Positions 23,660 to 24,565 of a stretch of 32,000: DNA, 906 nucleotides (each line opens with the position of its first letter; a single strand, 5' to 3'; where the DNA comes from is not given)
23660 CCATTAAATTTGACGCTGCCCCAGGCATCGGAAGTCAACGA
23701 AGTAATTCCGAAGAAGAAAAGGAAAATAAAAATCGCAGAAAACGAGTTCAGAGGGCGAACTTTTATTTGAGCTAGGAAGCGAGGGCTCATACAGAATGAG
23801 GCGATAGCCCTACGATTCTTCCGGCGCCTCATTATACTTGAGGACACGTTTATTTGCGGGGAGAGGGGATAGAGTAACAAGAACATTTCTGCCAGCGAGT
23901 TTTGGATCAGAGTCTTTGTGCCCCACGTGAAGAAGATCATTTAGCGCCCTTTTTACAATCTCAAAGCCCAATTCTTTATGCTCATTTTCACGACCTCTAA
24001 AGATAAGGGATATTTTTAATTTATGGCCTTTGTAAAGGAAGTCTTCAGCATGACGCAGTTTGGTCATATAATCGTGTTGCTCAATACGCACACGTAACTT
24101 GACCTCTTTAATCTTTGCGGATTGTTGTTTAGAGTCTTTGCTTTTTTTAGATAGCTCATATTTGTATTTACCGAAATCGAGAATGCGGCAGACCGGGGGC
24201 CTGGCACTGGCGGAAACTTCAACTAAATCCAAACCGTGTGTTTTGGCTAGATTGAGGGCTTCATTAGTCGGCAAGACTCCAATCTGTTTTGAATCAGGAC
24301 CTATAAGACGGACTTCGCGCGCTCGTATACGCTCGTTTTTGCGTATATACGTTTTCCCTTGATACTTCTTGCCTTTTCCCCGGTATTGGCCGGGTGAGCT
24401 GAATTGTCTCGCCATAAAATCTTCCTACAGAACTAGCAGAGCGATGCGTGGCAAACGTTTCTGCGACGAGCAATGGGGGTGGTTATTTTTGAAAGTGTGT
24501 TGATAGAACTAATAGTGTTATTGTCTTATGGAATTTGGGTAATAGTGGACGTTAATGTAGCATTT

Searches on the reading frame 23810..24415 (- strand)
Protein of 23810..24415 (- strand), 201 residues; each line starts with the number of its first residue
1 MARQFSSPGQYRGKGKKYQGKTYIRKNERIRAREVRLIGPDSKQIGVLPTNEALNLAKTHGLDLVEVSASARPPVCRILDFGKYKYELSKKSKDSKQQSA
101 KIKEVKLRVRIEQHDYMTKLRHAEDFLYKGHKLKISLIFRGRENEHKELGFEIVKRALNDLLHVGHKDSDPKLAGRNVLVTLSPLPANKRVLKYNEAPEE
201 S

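Call 26: find_homologous_proteins(query=window:23810-24415:-, max_evalue=1e-20)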
Query window:23810-24415:- (201 aa): 6283 proteins with E <= 1e-20 among 6380 candidates; the best 120 are listed.
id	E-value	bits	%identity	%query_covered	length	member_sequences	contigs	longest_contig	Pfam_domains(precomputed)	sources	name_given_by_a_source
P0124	4.1e-124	429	98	100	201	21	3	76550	PF00707.28,PF05198.22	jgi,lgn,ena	-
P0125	3.3e-118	410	96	100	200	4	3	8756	PF00707.28,PF05198.22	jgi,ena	jgi:translation initiation factor IF-3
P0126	3.6e-110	384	89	100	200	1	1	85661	PF00707.28,PF05198.22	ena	-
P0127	2.6e-107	375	89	100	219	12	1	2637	PF00707.28,PF05198.22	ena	-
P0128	1.7e-102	359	82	99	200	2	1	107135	PF00707.28,PF05198.22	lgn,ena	-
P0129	9.8e-81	288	76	88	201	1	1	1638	PF00707.28,PF05198.22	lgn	-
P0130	9.2e-80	285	66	100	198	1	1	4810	PF00707.28,PF05198.22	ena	-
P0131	1.0e-79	285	74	87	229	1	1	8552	PF00707.28,PF05198.22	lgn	-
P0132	2.8e-79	283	91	74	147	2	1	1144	PF00707.28,PF05198.22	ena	-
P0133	6.3e-79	282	66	100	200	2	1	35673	PF00707.28,PF05198.22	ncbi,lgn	-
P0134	1.5e-78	281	66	100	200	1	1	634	PF00707.28,PF05198.22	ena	-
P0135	2.0e-78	280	71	87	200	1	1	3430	PF00707.28,PF05198.22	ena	-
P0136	7.9e-78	278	70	89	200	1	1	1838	PF00707.28,PF05198.22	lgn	-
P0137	8.0e-78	278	70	87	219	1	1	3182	PF00707.28,PF05198.22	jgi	-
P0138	1.2e-77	278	66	98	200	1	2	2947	PF00707.28,PF05198.22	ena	-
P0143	1.0e-76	275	65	100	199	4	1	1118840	PF00707.28,PF05198.22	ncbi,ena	-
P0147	2.0e-76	274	69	94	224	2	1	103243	PF00707.28,PF05198.22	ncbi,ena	-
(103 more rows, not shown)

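Call 51: find_encoding_contigs(protein=P0124, flank=10000, max_places=4)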
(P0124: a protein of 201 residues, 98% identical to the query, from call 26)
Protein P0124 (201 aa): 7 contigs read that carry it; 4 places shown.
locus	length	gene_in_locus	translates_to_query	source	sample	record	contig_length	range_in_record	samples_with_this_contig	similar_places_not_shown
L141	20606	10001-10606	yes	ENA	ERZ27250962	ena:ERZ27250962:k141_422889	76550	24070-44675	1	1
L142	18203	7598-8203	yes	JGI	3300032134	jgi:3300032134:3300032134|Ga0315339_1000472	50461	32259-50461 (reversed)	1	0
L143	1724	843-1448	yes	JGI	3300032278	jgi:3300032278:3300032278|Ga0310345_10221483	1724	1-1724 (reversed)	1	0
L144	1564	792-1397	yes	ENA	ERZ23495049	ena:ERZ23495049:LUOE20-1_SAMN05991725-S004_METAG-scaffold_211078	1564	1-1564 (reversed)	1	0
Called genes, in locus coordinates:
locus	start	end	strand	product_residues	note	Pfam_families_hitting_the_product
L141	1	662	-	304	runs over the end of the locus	PF01261:AP_endonuc_2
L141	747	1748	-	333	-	PF00389:2-Hacid_dh, PF02826:2-Hacid_dh_C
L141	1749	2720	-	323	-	PF00389:2-Hacid_dh, PF02826:2-Hacid_dh_C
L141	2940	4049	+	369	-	PF00926:DHBP_synthase, PF00925:GTP_cyclohydro2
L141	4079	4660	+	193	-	PF00885:DMRL_synthase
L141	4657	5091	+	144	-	PF01029:NusB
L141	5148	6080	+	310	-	PF02881:SRP54_N, PF06414:Zeta_toxin (weak), PF00448:SRP54, PF13401:AAA_22 (weak), PF01656:CbiA (weak)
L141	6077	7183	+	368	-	PF01761:DHQ_synthase, PF24621:DHQS_C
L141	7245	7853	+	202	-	-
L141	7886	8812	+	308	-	PF04166:PdxA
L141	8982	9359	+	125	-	PF01521:Fe-S_biosyn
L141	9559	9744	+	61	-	PF02397:Bac_transf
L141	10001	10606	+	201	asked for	PF05198:IF3_N, PF00707:IF3_C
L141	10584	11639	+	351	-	PF01520:Amidase_3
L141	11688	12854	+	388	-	-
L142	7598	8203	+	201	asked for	PF05198:IF3_N, PF00707:IF3_C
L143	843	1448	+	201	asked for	PF05198:IF3_N, PF00707:IF3_C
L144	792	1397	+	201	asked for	PF05198:IF3_N, PF00707:IF3_C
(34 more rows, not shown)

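Call 52: find_encoding_contigs(protein=P0125, flank=10000, max_places=4)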
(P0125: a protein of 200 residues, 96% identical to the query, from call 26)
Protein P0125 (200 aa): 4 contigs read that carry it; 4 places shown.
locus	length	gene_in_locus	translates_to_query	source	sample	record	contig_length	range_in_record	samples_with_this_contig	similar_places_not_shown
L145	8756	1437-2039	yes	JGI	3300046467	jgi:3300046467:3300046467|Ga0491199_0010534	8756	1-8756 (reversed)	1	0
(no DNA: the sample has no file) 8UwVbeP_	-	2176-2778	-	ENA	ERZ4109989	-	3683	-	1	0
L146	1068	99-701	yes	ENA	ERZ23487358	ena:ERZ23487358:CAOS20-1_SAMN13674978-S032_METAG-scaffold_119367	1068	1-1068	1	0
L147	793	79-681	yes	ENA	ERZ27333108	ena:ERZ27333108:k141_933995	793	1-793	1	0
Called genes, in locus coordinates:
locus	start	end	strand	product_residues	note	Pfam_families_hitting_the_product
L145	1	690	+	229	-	?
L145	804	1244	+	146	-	PF02397:Bac_transf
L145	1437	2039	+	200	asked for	PF05198:IF3_N, PF00707:IF3_C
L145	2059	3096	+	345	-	PF01520:Amidase_3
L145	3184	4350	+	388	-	-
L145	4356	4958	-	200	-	PF00574:CLP_protease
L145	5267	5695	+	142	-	PF00903:Glyoxalase, PF12681:Glyoxalase_2 (weak), PF22677:Ble-like_N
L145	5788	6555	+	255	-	PF00392:GntR, PF08220:HTH_DeoR, PF00455:DeoRC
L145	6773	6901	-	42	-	-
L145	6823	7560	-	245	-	PF06342:DUF1057, PF12146:Hydrolase_4, PF00561:Abhydrolase_1, PF12697:Abhydrolase_6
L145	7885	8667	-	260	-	PF04542:Sigma70_r2, PF04297:UPF0122 (faint), PF04539:Sigma70_r3 (weak), PF04545:Sigma70_r4, PF08281:Sigma70_r4_2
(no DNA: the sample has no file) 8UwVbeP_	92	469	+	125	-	PF01521:Fe-S_biosyn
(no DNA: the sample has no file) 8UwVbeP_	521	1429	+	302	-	-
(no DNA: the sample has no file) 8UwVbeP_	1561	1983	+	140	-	PF02397:Bac_transf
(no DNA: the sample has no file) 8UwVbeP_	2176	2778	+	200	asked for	PF05198:IF3_N, PF00707:IF3_C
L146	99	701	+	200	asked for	PF05198:IF3_N, PF00707:IF3_C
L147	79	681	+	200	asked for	PF05198:IF3_N, PF00707:IF3_C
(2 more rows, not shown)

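Call 56: find_encoding_contigs(protein=P0147, flank=10000, max_places=1)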
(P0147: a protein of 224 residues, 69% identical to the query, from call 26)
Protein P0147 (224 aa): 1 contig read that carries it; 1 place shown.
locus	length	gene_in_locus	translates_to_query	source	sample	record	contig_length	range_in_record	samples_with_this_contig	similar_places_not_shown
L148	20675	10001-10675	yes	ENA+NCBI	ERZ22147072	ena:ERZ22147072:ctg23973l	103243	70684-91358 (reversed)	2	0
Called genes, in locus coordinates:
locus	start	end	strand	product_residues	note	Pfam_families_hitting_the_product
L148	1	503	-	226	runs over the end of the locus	PF09976:TPR_21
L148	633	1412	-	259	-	-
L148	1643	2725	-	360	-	PF03462:PCRF, PF00472:RF-1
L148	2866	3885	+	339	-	-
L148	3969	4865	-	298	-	-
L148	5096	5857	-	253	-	PF07719:TPR_2 (faint)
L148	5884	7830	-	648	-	PF13584:BatD (weak)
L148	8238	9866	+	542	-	PF04773:FecR (faint)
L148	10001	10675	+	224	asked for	PF05198:IF3_N, PF00707:IF3_C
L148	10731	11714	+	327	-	PF07833:Cu_amine_oxidN1 (weak), PF01520:Amidase_3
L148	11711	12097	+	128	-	PF02537:CRCB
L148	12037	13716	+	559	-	-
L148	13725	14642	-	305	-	-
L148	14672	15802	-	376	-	PF00712:DNA_pol3_beta, PF02767:DNA_pol3_beta_2, PF02768:DNA_pol3_beta_3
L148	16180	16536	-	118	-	-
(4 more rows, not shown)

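Call 57: find_encoding_contigs(protein=P0143, flank=10000, max_places=1)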
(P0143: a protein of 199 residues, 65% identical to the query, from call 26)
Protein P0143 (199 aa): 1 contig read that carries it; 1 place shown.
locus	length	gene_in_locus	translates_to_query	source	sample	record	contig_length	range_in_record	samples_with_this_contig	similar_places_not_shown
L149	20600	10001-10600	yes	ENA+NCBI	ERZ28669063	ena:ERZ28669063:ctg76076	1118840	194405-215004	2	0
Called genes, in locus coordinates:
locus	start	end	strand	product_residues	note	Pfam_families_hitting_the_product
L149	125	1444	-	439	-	PF00160:Pro_isomerase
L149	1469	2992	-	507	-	PF02074:Peptidase_M32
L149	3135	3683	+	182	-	PF00885:DMRL_synthase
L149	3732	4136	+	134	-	PF01029:NusB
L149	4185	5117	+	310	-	PF02881:SRP54_N, PF00448:SRP54, PF13401:AAA_22 (weak)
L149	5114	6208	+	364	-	PF01761:DHQ_synthase, PF24621:DHQS_C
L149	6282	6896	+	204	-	-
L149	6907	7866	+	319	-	PF04166:PdxA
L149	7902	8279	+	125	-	PF01521:Fe-S_biosyn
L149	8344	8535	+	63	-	-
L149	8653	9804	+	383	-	PF02397:Bac_transf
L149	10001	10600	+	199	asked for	PF05198:IF3_N, PF00707:IF3_C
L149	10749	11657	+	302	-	PF01520:Amidase_3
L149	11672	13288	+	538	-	-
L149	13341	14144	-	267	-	PF01048:PNP_UDP_1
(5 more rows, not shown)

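Call 90: find_encoding_contigs(protein=P0131, flank=10000, max_places=2)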
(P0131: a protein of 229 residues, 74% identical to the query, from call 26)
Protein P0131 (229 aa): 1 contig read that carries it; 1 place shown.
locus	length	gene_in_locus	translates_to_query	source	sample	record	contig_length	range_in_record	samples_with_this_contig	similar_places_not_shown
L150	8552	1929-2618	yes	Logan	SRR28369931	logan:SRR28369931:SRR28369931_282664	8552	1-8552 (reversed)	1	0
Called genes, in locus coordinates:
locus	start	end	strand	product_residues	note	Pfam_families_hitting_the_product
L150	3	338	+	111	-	?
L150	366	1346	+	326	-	PF04166:PdxA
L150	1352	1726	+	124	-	PF01521:Fe-S_biosyn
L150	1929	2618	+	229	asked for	PF05198:IF3_N, PF00707:IF3_C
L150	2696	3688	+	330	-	PF01520:Amidase_3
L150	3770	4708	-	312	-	PF00890:FAD_binding_2 (faint), PF01134:GIDA (faint), PF01266:DAO (faint), PF01946:Thi4 (faint), PF07992:Pyr_redox_2, PF12831:FAD_oxidored (faint), PF13738:Pyr_redox_3, PF00070:Pyr_redox, +2 more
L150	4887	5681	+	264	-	PF01026:TatD_DNase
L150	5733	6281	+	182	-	PF13690:CheX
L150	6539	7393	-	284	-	PF08668:HDOD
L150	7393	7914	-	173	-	PF03975:CheD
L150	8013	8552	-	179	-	?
